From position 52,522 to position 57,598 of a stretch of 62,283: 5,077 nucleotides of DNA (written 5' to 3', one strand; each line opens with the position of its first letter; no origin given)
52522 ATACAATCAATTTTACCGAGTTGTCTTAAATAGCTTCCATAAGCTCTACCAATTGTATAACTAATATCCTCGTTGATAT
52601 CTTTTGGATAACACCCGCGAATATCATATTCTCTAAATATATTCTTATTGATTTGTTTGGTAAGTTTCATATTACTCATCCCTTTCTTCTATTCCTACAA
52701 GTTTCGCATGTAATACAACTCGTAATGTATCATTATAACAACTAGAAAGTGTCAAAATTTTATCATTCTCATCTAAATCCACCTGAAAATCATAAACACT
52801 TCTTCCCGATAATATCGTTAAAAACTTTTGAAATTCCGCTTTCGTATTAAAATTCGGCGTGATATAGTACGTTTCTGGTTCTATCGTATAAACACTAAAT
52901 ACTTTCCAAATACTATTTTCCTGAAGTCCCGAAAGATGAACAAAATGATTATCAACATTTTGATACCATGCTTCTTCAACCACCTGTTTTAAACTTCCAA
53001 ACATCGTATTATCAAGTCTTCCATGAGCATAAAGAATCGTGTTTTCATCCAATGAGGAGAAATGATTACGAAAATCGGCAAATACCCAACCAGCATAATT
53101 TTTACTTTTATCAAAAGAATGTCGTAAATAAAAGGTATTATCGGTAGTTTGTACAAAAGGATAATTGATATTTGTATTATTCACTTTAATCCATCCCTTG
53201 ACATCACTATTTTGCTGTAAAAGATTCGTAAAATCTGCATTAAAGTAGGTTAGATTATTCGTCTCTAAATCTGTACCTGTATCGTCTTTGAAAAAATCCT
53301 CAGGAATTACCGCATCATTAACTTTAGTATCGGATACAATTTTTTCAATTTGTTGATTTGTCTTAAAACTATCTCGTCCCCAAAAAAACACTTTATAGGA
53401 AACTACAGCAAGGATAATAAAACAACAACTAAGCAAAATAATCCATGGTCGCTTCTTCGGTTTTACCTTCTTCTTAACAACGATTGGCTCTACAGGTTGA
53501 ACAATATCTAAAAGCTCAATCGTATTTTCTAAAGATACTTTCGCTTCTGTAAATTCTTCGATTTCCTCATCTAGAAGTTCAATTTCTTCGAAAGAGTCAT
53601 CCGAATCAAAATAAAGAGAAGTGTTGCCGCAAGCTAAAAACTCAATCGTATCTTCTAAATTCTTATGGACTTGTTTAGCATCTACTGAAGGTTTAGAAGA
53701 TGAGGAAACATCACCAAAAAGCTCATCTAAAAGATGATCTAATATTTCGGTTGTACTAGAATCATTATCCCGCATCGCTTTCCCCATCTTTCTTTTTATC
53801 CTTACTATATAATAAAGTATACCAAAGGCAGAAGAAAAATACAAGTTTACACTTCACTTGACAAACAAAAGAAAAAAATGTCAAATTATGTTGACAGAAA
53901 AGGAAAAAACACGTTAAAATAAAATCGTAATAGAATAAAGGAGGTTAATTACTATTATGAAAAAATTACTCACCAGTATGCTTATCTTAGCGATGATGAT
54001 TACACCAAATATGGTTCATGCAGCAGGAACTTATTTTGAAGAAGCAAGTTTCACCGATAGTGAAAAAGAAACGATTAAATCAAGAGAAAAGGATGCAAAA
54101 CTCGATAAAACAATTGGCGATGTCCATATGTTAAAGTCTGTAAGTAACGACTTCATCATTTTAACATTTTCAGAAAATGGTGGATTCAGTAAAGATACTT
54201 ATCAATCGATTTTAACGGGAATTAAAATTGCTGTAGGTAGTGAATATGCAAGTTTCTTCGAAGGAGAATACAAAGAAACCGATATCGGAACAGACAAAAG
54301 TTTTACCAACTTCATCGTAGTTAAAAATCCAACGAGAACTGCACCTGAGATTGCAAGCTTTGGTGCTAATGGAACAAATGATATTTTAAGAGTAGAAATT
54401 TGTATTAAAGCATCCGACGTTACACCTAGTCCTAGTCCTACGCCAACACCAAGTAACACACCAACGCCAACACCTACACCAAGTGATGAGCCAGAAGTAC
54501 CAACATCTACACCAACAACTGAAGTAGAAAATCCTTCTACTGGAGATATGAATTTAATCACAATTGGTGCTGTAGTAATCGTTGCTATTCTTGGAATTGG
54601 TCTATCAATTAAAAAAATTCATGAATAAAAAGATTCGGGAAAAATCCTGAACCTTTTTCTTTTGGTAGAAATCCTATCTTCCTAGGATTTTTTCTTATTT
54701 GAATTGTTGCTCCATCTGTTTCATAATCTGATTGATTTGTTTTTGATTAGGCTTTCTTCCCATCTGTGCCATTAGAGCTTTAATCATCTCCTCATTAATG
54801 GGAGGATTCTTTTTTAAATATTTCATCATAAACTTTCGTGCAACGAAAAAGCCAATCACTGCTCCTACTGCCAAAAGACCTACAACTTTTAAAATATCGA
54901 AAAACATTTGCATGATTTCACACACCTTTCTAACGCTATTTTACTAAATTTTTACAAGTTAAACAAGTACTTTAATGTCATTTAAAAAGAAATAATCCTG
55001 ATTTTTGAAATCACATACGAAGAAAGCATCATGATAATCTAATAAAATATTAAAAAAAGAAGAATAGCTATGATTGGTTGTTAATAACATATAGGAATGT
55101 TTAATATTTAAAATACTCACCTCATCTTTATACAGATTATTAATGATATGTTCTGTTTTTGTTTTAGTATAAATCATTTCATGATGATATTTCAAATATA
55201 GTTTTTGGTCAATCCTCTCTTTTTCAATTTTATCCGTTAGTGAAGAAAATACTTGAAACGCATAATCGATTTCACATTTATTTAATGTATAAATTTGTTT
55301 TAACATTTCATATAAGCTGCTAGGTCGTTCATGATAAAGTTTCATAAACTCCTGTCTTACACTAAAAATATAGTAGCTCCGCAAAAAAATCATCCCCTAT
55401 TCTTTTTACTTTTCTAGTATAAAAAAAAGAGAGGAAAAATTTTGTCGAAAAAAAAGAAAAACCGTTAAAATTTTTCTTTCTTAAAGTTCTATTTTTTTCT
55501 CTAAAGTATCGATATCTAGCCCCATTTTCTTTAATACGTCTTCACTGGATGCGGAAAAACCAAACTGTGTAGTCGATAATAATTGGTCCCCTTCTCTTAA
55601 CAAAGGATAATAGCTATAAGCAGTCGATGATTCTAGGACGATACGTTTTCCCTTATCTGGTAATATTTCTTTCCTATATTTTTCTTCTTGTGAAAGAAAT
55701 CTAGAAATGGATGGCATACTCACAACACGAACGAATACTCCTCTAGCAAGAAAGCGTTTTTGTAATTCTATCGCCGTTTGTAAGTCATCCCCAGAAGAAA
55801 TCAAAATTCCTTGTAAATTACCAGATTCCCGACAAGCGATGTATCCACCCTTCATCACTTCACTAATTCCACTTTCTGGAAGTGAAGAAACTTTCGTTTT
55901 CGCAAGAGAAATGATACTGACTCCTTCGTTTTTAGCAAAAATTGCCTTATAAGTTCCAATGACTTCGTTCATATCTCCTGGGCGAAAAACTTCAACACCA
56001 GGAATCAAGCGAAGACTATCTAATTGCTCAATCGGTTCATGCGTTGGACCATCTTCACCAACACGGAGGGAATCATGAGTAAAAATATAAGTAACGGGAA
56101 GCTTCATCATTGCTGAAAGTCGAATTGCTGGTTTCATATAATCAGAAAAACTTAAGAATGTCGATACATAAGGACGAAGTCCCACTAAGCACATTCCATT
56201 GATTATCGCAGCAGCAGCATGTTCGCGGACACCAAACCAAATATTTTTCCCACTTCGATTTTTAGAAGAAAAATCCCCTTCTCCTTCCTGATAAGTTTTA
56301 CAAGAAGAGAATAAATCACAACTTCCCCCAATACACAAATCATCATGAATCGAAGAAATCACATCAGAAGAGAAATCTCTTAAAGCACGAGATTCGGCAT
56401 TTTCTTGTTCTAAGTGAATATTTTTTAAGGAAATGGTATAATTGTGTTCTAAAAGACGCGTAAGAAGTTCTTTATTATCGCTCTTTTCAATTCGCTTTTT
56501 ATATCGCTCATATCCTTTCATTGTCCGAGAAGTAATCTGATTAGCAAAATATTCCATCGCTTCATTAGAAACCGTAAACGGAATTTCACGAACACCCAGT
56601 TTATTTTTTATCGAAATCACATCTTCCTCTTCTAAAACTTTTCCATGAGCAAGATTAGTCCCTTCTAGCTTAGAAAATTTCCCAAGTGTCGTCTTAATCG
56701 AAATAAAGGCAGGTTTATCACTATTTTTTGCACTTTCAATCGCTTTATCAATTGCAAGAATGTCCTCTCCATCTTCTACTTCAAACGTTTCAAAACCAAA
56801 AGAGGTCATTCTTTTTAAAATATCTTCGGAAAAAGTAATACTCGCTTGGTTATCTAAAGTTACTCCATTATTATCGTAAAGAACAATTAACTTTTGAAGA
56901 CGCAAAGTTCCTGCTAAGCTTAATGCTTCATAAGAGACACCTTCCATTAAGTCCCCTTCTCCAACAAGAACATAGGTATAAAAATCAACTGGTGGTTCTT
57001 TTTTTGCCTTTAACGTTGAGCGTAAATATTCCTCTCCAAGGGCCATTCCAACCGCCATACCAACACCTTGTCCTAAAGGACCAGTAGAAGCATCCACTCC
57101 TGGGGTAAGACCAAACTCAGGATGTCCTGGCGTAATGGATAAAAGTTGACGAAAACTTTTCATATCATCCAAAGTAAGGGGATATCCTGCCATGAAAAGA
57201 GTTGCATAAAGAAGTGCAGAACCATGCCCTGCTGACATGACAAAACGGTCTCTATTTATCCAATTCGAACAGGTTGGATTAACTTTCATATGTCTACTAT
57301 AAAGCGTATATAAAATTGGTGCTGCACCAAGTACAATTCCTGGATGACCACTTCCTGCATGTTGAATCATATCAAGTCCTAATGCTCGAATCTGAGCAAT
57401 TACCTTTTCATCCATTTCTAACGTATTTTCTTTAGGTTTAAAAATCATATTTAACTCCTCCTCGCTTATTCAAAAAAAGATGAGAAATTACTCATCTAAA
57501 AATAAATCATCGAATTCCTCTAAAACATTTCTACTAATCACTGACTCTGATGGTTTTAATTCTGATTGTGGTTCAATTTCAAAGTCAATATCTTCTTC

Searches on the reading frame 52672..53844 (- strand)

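Call 80: search_protein_families(library=pfam, proteins=[window:52672-53844:-], max_evalue=0.00001)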
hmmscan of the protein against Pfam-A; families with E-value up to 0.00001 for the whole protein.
window:52672-53844:- (390 aa): 1 family
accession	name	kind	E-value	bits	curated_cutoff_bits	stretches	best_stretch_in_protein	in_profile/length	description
PF04203.18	Sortase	-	1.2e-08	35.2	26.6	1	219-383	1-125/125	Sortase domain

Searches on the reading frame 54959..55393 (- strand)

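Call 80: search_protein_families(library=pfam, proteins=[window:54959-55393:-], max_evalue=0.00001)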
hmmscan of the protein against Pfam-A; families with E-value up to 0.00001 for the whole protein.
window:54959-55393:- (144 aa): 1 family
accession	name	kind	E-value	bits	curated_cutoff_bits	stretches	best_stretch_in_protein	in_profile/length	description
PF10747.14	SirA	-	4.6e-13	50.2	26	1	5-141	1-140/140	Sporulation inhibitor of replication protein SirA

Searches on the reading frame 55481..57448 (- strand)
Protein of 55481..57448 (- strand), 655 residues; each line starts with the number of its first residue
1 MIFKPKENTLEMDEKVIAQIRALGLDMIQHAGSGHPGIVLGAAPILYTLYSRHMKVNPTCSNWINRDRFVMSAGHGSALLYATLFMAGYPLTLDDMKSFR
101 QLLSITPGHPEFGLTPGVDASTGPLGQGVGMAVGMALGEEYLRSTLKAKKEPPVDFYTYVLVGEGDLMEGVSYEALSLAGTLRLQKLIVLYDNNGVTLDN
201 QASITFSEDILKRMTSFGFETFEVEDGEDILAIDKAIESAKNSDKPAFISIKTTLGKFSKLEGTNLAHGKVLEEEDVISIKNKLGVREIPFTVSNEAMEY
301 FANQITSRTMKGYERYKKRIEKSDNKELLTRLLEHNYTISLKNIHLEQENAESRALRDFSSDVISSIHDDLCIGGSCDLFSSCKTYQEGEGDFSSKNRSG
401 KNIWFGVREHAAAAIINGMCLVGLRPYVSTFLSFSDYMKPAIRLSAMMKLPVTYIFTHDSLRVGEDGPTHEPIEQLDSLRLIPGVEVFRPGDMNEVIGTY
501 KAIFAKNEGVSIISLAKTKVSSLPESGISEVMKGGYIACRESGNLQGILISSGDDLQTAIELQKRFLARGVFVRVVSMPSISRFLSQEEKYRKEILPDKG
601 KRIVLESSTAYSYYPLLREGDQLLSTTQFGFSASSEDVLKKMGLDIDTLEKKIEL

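Call 80: search_protein_families(library=pfam, proteins=[window:55481-57448:-], max_evalue=0.00001)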
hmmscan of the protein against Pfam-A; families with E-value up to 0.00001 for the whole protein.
window:55481-57448:- (655 aa): 3 families
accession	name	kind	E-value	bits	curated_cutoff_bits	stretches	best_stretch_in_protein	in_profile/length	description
PF00456.26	Transketolase_N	-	3.8e-104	348.7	22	1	13-326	2-317/334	Transketolase, thiamine diphosphate binding domain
PF02779.29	Transket_pyr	-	6.7e-35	120.7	27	1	371-519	22-171/174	Transketolase, pyrimidine binding domain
PF22613.1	Transketolase_C_1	-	7.6e-23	81.3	27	1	534-645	1-113/113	Transketolase-like TK C-terminal domain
